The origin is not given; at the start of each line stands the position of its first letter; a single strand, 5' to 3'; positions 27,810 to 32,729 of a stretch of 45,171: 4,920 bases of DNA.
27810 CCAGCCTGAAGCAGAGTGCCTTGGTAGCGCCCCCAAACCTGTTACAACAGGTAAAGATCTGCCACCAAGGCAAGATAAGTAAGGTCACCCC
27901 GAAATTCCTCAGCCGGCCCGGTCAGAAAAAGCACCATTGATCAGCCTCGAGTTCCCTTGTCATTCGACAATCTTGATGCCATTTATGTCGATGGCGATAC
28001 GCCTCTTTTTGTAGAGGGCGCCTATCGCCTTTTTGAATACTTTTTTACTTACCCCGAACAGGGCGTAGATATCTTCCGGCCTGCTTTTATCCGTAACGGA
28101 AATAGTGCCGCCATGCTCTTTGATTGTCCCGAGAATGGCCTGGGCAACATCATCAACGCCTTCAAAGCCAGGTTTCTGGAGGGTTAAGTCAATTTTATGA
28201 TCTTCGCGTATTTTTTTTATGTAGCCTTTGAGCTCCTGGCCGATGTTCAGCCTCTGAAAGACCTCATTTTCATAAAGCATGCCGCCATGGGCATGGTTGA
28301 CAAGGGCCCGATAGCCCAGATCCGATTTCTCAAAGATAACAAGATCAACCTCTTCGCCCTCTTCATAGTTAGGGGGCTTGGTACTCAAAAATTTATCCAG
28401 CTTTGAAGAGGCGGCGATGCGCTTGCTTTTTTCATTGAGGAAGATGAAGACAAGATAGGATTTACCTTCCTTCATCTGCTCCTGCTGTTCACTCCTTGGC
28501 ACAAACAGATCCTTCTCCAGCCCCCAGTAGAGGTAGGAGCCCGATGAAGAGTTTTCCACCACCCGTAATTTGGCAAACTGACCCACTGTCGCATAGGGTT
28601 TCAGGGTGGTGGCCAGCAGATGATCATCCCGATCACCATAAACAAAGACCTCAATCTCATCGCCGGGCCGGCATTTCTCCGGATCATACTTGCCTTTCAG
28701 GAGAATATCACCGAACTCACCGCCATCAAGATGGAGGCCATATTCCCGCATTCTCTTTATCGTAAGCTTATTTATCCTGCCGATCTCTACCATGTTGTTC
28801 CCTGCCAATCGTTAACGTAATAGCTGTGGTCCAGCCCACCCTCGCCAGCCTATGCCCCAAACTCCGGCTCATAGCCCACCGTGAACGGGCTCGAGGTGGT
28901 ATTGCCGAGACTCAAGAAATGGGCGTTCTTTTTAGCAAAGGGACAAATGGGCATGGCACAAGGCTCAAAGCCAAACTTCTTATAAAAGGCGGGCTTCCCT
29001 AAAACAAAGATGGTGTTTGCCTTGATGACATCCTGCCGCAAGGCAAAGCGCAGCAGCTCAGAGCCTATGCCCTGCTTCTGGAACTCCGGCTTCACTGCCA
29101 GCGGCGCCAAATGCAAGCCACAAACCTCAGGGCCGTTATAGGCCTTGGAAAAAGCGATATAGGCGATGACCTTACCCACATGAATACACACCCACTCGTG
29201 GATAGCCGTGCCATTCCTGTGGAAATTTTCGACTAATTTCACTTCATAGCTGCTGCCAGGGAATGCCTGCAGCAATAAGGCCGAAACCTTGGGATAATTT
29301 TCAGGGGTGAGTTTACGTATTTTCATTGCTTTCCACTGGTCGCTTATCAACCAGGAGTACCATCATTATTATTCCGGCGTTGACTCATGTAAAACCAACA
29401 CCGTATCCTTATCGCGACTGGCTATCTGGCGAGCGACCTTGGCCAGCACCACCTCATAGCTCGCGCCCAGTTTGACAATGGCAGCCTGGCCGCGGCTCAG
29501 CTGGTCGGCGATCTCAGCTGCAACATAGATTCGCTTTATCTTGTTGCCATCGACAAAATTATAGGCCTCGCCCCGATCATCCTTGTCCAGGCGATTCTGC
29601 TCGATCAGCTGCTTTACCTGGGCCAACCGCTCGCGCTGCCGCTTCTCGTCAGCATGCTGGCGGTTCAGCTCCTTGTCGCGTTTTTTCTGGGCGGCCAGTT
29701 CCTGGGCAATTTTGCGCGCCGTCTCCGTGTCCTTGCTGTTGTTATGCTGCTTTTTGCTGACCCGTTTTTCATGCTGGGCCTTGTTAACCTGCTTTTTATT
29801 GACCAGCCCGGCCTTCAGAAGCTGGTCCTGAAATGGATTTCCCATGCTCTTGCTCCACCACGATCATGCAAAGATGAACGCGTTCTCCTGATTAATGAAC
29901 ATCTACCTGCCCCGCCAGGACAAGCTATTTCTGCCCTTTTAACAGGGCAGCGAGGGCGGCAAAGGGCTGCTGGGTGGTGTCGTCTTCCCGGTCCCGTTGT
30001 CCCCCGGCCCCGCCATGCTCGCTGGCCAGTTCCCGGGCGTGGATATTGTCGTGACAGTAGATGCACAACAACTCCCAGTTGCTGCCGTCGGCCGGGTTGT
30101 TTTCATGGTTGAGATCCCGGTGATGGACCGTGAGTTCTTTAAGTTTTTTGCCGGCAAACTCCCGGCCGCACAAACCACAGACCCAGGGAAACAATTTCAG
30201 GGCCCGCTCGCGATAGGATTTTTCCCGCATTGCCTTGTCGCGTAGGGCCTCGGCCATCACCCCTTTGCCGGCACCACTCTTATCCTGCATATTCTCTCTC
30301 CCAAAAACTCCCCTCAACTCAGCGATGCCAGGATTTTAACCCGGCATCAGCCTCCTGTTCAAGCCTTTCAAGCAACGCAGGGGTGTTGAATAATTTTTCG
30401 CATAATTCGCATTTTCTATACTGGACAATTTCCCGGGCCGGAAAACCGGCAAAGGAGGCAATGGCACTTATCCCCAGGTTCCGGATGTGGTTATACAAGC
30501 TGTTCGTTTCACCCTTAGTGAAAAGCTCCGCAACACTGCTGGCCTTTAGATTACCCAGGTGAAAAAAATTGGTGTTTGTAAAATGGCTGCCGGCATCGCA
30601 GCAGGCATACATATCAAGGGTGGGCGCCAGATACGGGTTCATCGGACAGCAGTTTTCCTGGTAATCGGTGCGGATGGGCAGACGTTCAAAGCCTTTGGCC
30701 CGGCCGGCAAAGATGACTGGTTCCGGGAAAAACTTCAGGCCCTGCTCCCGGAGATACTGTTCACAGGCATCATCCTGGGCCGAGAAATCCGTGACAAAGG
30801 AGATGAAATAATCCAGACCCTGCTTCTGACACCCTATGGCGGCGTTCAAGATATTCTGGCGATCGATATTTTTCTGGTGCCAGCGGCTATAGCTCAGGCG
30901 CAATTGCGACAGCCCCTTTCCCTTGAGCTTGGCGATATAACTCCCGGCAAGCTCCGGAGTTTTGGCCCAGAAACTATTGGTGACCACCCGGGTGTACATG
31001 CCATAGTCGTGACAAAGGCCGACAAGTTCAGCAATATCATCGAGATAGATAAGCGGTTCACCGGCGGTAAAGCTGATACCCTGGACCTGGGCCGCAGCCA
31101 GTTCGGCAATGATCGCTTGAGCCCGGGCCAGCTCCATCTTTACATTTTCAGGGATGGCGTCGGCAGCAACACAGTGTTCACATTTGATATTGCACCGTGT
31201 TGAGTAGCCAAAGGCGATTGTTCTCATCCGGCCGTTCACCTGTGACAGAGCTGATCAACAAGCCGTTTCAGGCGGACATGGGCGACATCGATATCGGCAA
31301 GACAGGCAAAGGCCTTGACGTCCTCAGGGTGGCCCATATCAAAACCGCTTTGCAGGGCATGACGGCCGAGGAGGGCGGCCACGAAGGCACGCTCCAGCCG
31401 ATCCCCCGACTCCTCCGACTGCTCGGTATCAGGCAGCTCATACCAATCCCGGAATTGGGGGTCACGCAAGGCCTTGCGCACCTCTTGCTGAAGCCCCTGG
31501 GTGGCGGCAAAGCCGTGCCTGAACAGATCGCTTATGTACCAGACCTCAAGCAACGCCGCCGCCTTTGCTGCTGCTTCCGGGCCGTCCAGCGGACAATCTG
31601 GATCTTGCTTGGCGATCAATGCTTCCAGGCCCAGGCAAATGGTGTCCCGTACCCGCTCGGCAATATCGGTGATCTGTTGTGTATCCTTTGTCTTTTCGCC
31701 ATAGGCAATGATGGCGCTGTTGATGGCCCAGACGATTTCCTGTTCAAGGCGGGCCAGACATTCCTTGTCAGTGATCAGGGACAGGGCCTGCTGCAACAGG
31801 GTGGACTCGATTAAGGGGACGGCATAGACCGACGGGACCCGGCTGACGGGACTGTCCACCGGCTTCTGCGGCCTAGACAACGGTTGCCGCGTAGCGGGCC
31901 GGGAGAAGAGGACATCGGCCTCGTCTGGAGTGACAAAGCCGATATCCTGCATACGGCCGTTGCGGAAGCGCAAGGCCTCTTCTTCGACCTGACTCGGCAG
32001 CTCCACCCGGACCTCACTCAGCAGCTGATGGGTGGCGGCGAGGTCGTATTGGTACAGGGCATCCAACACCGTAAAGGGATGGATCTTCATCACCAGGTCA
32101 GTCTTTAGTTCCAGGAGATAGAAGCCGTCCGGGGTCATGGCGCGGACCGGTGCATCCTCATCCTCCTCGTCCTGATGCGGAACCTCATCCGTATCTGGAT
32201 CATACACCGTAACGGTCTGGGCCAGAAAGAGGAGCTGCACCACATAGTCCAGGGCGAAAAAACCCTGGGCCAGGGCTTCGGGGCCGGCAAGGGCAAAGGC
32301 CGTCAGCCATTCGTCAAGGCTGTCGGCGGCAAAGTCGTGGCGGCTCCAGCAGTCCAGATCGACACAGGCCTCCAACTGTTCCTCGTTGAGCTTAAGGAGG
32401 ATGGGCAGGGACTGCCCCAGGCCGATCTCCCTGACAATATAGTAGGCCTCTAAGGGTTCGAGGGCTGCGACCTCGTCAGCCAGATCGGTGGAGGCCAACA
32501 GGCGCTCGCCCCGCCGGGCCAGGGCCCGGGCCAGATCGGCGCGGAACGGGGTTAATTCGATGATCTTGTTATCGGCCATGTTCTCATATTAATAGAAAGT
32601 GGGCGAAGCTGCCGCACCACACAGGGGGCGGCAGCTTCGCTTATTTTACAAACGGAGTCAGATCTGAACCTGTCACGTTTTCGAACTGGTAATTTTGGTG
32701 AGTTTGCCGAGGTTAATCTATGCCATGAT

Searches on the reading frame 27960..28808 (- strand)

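Call 28: search_protein_families(library=ncbifam, proteins=[window:27960-28808:-], max_evalue=1e-8)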
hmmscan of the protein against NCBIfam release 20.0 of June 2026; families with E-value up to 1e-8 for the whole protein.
window:27960-28808:- (282 aa): 0 families

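Call 31: search_protein_families(library=pfam, proteins=[window:27960-28808:-], max_evalue=0.0001)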
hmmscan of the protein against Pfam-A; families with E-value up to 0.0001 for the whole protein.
window:27960-28808:- (282 aa): 2 families
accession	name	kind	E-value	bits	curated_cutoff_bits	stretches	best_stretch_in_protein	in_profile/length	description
PF13509.12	S1_2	-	3.9e-30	104.2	21.8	2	9-68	1-60/61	S1 domain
PF17783.7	CvfB_WH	-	3.6e-21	75.1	22.9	1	223-279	1-57/58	CvfB-like winged helix domain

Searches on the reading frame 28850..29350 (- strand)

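Call 28: search_protein_families(library=ncbifam, proteins=[window:28850-29350:-], max_evalue=1e-8)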
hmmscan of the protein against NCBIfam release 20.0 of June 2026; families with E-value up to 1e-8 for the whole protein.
window:28850-29350:- (166 aa): 0 families

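Call 31: search_protein_families(library=pfam, proteins=[window:28850-29350:-], max_evalue=0.0001)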
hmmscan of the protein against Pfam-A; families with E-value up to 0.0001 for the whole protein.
window:28850-29350:- (166 aa): 4 families
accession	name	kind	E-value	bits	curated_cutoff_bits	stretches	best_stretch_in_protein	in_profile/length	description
PF13508.13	Acetyltransf_7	-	1.1e-12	48.6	27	1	53-130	6-84/84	Acetyltransferase (GNAT) domain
PF00583.31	Acetyltransf_1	-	5.7e-10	39.9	20.7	1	35-128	19-116/116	Acetyltransferase (GNAT) family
PF13673.13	Acetyltransf_10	-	2e-06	28.2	23.6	1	49-132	30-111/128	Acetyltransferase (GNAT) domain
PF13527.13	Acetyltransf_9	-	4.9e-05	23.8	25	1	10-130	1-126/127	Acetyltransferase (GNAT) domain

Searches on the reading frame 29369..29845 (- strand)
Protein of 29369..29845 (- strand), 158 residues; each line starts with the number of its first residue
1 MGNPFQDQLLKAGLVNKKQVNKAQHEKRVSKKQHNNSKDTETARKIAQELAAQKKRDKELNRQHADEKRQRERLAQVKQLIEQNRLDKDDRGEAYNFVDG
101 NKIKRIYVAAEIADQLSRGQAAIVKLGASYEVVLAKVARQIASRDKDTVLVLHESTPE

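Call 28: search_protein_families(library=ncbifam, proteins=[window:29369-29845:-], max_evalue=1e-8)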
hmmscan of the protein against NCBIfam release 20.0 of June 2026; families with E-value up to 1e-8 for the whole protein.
window:29369-29845:- (158 aa): 0 families

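Call 31: search_protein_families(library=pfam, proteins=[window:29369-29845:-], max_evalue=0.0001)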
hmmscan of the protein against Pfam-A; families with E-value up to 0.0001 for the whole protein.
window:29369-29845:- (158 aa): 1 family
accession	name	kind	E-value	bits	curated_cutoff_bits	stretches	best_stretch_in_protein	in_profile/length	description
PF09831.14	DUF2058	-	1.3e-42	146.3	25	1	4-155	1-153/174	Uncharacterized protein conserved in bacteria (DUF2058)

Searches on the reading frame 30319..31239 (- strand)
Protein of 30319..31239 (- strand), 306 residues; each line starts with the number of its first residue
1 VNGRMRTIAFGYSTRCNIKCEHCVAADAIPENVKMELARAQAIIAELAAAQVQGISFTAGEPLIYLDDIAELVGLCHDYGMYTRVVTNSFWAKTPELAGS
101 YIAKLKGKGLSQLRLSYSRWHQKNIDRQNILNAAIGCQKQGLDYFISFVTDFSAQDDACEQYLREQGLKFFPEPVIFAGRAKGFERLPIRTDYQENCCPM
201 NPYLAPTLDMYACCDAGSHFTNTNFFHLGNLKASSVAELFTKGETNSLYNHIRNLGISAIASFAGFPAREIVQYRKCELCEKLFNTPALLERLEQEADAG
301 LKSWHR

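Call 28: search_protein_families(library=ncbifam, proteins=[window:30319-31239:-], max_evalue=1e-8)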
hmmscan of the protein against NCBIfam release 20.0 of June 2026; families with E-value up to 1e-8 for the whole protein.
window:30319-31239:- (306 aa): 4 families
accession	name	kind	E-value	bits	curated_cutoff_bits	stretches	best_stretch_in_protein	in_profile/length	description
TIGR04078.1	rSAM_yydG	equivalog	1.4e-19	70.8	300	1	7-286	2-294/309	YydG family radical SAM peptide epimerase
TIGR04347.1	pseudo_SAM_Halo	equivalog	9.4e-11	41.6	525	1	11-91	43-123/390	TIGR04347 family pseudo-SAM/SPASM protein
NF038283.1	viperin_w_prok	equivalog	1.3e-09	37.6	180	1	8-94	4-97/281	viperin family antiviral radical SAM protein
TIGR04546.1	rSAM_ahbC_deAc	equivalog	3e-09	36.2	650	1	10-118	43-146/390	12,18-didecarboxysiroheme deacetylase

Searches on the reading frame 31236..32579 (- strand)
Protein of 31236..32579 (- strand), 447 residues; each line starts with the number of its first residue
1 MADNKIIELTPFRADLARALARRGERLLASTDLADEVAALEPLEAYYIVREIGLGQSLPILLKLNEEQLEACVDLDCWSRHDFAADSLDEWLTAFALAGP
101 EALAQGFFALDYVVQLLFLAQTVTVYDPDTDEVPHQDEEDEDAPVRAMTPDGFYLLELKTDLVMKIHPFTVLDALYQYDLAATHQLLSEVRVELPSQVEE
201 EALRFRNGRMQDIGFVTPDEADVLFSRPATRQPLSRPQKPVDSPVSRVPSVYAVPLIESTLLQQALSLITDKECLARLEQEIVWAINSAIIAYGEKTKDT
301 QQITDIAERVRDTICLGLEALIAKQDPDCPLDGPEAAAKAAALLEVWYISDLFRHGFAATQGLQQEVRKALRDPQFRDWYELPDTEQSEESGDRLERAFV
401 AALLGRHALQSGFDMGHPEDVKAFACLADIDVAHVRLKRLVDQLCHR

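Call 28: search_protein_families(library=ncbifam, proteins=[window:31236-32579:-], max_evalue=1e-8)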
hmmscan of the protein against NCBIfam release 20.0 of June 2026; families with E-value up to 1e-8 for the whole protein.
window:31236-32579:- (447 aa): 0 families

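Call 31: search_protein_families(library=pfam, proteins=[window:31236-32579:-], max_evalue=0.0001)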
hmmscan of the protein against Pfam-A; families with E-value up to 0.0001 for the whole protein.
window:31236-32579:- (447 aa): 1 family
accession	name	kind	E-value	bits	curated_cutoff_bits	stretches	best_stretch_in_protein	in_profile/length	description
PF19676.4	DUF6178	-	3.6e-64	217.6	25.5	1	22-441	23-428/561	Family of unknown function (DUF6178)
